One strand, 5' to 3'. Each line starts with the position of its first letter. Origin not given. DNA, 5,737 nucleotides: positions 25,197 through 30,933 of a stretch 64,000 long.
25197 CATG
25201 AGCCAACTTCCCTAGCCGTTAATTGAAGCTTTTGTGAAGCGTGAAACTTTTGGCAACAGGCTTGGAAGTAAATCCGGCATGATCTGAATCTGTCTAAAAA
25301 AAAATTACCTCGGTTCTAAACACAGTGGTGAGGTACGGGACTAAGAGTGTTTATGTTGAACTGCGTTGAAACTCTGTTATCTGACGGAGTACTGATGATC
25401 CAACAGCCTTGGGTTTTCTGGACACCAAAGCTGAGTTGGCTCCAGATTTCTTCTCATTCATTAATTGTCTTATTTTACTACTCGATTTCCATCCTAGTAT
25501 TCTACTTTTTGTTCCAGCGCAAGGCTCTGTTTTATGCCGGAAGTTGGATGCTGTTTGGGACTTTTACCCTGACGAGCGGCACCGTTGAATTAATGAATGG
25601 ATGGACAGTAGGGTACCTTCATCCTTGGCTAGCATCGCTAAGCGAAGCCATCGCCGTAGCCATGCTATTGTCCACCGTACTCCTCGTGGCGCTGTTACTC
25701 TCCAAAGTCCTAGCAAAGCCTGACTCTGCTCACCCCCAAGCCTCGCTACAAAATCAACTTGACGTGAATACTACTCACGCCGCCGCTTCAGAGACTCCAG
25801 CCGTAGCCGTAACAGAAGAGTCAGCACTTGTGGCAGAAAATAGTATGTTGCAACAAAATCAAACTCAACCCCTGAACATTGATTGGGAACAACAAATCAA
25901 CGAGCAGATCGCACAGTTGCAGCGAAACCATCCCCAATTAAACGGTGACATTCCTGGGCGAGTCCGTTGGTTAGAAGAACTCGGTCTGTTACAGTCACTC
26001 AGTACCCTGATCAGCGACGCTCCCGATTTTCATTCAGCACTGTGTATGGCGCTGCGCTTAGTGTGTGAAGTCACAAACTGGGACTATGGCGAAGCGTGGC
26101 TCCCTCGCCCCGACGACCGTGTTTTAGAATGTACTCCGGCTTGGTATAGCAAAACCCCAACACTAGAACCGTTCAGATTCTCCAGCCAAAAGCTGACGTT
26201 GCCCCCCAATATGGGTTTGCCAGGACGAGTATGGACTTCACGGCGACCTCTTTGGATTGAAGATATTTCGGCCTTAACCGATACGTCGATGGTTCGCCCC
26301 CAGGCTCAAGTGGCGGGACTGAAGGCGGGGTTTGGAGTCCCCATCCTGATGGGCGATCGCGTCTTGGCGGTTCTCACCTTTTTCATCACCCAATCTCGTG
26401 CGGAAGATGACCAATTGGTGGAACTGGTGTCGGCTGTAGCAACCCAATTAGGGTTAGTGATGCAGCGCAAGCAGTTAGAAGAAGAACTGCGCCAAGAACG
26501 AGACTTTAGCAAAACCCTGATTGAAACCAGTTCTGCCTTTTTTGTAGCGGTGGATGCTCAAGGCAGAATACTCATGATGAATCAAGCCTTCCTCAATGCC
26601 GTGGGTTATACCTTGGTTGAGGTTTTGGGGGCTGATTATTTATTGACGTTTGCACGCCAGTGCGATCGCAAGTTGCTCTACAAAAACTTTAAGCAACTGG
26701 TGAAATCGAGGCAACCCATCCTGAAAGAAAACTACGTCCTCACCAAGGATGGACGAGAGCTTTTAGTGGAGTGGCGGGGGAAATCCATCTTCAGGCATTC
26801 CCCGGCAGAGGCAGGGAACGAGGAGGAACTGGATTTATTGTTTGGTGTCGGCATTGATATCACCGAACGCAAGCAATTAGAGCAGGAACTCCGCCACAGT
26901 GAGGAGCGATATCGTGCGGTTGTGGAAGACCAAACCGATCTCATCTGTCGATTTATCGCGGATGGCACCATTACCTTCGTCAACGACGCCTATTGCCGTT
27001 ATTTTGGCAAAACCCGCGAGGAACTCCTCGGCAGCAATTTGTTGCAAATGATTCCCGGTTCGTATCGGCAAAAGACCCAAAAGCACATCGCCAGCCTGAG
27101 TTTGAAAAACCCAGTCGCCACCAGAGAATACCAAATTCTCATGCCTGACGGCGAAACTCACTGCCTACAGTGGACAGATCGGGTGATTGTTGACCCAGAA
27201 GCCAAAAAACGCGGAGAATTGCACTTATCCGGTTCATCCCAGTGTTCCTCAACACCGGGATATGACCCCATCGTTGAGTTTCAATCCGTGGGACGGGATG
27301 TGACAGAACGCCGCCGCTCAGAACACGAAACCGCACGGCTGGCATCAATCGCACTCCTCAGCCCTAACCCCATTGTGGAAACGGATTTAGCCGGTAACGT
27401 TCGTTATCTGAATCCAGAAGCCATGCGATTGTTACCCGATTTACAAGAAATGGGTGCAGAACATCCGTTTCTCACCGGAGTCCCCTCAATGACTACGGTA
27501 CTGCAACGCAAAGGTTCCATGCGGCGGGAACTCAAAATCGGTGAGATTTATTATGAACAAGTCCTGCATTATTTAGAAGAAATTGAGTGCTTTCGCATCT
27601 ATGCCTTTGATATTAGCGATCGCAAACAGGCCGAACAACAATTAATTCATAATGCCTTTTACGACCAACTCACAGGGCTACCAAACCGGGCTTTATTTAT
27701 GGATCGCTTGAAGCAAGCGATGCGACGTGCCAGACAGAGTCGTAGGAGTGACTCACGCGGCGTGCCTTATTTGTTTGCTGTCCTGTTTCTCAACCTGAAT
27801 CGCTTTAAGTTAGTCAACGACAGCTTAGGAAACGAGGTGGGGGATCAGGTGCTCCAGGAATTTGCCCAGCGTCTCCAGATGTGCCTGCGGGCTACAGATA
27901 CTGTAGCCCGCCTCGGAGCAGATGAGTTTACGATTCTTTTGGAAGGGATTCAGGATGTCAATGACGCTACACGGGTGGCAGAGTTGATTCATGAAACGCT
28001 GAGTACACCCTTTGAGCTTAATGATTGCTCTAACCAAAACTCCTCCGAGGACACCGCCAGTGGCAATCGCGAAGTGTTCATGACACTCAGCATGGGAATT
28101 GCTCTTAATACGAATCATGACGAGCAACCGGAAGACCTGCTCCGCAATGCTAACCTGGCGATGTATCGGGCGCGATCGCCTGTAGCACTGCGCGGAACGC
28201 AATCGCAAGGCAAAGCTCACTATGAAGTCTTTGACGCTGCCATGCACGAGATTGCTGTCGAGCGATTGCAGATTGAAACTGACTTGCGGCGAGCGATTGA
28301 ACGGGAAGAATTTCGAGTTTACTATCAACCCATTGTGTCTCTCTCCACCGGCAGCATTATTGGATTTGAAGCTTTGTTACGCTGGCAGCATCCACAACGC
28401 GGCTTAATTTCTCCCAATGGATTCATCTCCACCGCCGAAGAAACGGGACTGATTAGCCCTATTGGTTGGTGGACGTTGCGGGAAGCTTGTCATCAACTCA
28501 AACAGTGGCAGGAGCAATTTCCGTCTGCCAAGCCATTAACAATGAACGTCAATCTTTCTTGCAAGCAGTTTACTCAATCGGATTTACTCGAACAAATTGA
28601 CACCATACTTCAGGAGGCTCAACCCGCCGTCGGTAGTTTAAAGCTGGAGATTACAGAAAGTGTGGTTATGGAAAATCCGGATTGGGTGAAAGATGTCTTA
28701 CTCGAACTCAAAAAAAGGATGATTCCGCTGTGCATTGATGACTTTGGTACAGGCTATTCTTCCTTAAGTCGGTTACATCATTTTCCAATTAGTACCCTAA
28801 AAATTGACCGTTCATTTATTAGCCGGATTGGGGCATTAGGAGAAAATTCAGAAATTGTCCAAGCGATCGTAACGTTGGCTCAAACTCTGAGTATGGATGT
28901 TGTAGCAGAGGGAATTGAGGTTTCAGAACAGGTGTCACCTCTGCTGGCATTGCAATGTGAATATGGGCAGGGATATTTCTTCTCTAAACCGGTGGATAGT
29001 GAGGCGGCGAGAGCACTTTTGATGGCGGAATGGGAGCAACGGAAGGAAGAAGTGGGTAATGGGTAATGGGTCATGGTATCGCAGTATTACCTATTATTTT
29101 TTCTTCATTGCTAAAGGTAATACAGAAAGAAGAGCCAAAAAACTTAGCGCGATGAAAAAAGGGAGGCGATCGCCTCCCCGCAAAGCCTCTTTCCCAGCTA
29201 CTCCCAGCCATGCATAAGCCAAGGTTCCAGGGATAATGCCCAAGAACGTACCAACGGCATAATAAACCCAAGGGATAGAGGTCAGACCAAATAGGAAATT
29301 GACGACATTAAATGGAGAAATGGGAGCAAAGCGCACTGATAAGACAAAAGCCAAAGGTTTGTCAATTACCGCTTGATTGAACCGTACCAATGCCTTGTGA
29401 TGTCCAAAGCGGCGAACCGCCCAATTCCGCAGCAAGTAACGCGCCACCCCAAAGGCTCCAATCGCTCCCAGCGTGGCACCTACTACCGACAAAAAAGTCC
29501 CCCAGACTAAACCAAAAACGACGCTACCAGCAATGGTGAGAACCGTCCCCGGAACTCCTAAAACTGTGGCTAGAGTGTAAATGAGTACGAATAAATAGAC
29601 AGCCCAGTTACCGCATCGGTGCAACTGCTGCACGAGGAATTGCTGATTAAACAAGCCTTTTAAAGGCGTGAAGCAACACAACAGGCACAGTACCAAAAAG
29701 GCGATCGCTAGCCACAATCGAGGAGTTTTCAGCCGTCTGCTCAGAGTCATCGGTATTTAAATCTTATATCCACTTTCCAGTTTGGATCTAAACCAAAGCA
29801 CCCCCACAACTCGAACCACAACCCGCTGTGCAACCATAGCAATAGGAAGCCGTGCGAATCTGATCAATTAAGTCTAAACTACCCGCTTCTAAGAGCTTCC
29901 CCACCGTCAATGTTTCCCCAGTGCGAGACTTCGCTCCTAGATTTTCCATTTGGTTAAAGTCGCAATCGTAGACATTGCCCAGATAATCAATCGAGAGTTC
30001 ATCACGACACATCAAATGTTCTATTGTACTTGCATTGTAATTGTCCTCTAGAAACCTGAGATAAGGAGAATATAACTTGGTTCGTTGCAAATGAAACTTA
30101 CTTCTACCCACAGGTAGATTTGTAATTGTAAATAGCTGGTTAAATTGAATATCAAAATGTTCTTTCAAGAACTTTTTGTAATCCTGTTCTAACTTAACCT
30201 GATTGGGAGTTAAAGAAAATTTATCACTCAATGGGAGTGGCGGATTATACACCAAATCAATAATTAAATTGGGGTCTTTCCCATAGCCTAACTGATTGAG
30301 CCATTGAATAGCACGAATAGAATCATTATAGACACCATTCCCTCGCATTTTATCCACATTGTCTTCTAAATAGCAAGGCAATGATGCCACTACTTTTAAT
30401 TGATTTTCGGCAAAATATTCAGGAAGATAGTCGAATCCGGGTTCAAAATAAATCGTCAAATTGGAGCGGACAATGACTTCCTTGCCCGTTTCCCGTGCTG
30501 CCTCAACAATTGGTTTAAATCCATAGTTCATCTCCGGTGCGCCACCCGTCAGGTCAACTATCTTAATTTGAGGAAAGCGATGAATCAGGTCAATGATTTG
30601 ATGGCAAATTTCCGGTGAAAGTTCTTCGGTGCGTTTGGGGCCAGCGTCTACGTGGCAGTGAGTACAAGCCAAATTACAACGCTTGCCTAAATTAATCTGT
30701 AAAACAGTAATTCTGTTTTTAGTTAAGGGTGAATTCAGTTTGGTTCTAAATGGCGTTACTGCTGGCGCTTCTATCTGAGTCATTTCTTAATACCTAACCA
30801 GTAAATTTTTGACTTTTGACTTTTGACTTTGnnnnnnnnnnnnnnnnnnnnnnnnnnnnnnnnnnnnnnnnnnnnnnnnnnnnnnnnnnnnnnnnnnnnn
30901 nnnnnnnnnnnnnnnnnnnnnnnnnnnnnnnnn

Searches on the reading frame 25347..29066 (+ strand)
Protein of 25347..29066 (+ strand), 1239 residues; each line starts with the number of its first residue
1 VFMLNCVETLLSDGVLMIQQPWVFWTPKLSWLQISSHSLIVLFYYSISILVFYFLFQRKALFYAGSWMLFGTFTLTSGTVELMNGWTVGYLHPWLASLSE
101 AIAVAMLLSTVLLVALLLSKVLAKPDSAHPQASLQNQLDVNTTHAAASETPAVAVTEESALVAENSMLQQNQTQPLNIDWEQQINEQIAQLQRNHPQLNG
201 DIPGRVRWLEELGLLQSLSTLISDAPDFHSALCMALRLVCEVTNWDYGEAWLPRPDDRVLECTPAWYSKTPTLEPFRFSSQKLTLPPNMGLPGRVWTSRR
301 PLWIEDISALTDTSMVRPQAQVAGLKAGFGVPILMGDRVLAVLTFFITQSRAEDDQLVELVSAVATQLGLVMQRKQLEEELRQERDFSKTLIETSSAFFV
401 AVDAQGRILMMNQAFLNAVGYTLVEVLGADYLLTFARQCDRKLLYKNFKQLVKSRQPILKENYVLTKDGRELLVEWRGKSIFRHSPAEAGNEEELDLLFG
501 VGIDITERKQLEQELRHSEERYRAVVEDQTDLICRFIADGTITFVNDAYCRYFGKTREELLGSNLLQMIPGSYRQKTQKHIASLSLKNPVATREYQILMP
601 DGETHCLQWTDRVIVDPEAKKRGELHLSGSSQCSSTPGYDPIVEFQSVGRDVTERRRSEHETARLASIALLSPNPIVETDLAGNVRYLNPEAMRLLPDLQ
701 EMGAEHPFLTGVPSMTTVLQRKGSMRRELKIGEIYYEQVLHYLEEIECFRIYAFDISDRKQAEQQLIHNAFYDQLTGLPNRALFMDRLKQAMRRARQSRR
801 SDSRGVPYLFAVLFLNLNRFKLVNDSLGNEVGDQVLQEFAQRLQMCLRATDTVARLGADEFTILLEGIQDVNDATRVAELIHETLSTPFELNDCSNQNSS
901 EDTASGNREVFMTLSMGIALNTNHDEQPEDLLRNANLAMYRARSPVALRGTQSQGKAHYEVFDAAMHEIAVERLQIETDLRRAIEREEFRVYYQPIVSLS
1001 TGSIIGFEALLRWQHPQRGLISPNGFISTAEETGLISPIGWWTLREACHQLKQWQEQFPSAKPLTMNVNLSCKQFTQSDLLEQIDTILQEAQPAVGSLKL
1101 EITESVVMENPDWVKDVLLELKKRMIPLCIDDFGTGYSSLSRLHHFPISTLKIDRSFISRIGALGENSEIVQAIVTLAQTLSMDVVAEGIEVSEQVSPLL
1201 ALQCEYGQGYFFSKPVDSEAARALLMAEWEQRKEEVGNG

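Call 59: search_protein_families(library=pfam, proteins=[window:25347-29066:+], max_evalue=0.001)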
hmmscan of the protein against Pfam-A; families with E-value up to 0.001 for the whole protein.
window:25347-29066:+ (1239 aa): 10 families
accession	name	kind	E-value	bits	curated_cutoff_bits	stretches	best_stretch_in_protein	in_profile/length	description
PF00563.25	EAL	-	5.6e-75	252.2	31.3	1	979-1215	3-236/236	EAL domain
PF00990.26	GGDEF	-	5.2e-39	134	23.8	1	770-943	1-155/161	Diguanylate cyclase, GGDEF domain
PF00989.32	PAS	-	1.2e-22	80.5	22.6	2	520-618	1-100/113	PAS fold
PF08447.18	PAS_3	-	9.1e-17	61.6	25.6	2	543-620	2-81/89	PAS fold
PF13188.13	PAS_8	-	7.5e-16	57.8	21.8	1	520-573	1-54/65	PAS domain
PF08448.16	PAS_4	-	4.1e-15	56.4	23.1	2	529-608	4-82/110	PAS fold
PF13426.13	PAS_9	-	3.1e-14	53.5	27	2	396-507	2-103/103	PAS domain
PF13185.12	GAF_2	-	9.1e-13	49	28.6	1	232-372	8-135/136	GAF domain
PF25487.1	ETR1_N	-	1.1e-11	45.2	27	1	29-123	2-96/97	Ethylene receptor 1-like, N-terminal domain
PF01590.32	GAF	-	4.4e-08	34.2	22.4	1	227-370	1-131/133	GAF domain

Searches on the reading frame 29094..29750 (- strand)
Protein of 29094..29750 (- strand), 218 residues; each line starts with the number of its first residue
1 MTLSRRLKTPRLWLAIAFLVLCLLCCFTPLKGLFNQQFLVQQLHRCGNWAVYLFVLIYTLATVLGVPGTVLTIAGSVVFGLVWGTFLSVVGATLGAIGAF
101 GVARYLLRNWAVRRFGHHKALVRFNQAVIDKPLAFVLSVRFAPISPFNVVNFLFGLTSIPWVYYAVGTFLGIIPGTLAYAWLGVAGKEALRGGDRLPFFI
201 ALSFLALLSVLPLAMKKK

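Call 6: search_protein_families(library=ncbifam, proteins=[window:29094-29750:-], max_evalue=0.00001)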
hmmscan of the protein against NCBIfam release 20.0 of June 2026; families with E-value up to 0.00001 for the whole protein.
window:29094-29750:- (218 aa): 0 families

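Call 7: search_protein_families(library=pfam, proteins=[window:29094-29750:-], max_evalue=0.00001)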
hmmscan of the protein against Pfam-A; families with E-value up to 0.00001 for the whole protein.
window:29094-29750:- (218 aa): 1 family
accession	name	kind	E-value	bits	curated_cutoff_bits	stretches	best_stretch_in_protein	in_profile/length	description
PF09335.16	VTT_dom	-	3.7e-23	82.7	33.9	1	66-183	1-121/123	VTT domain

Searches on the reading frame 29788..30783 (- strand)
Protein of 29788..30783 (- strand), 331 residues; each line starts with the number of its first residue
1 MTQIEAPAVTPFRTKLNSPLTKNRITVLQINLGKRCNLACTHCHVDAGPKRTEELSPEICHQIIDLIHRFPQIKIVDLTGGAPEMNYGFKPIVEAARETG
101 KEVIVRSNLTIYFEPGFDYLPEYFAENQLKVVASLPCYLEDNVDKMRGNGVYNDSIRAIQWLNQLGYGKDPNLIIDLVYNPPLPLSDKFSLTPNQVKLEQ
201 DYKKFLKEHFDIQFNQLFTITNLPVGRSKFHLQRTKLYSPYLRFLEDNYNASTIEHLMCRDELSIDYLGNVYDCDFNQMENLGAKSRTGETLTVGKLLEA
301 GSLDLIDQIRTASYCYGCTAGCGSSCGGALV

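Call 6: search_protein_families(library=ncbifam, proteins=[window:29788-30783:-], max_evalue=0.00001)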
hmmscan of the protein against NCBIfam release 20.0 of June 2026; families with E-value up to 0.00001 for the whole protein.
window:29788-30783:- (331 aa): 26 families (the best 25 are shown)
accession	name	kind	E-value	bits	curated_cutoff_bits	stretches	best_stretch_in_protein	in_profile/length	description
TIGR04167.1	rSAM_SeCys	equivalog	3.1e-125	417.4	300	1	20-330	2-303/303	arsenosugar biosynthesis radical SAM (seleno)protein ArsS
TIGR03962.1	mycofact_rSAM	equivalog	7.6e-14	51.6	265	1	28-167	14-149/339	mycofactocin radical SAM maturase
TIGR04053.2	TIGR04053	equivalog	2.2e-11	43.7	395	1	31-167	13-150/366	TIGR04053 family radical SAM/SPASM domain-containing protein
TIGR02668.1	moaA_archaeal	equivalog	2.6e-10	39.8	325.25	1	24-106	8-91/303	GTP 3',8-cyclase MoaA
TIGR04055.1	rSAM_NirJ2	equivalog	3.9e-10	39.8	500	1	30-164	4-135/326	putative heme d1 biosynthesis radical SAM protein NirJ2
NF001199.0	PRK00164.2-1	equivalog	8.8e-10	38.2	231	1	24-108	10-95/308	GTP 3',8-cyclase MoaA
TIGR04078.1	rSAM_yydG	equivalog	2.3e-09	37.1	300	1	28-108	3-84/309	YydG family radical SAM peptide epimerase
NF045574.1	sacti_mat_StsB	exception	6.1e-09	35.2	625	1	32-169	102-235/466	StsB family radical SAM/SPASM domain sactipeptide maturase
TIGR04317.1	W_rSAM_matur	equivalog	6.7e-09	35.3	380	1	27-164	5-138/349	tungsten cofactor oxidoreductase radical SAM maturase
NF050035.1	rSAM_WgK_link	exception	2.3e-08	33.5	650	1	26-164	9-145/367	radical SAM/SPASM peptide maturase WgkB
TIGR04051.1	rSAM_NirJ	equivalog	4e-08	32.6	515.45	1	28-163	4-136/354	heme d1 biosynthesis radical SAM protein NirJ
NF045646.2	rSAM_Se_TrsS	equivalog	4.6e-08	32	490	1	27-164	88-224/441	radical SAM (seleno)protein TrsS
TIGR04103.1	rSAM_nif11_3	equivalog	6.3e-08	31.6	725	1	30-184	9-159/412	nif11-class peptide radical SAM maturase 3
TIGR04054.1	rSAM_NirJ1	equivalog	6.3e-08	31.6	650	1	21-161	31-168/387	putative heme d1 biosynthesis radical SAM protein NirJ1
TIGR02666.1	moaA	equivalog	6.4e-08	31.9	284.05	1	24-101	8-88/336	GTP 3',8-cyclase MoaA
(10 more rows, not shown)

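Call 7: search_protein_families(library=pfam, proteins=[window:29788-30783:-], max_evalue=0.00001)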
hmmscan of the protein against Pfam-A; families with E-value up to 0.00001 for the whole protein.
window:29788-30783:- (331 aa): 2 families
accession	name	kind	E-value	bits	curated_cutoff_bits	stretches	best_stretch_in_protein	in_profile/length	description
PF12345.13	DUF3641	-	1.1e-52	178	24.9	1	191-329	1-134/134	Protein of unknown function (DUF3641)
PF04055.27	Radical_SAM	-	6.6e-13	49.6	29.5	1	30-168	1-142/166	Radical SAM superfamily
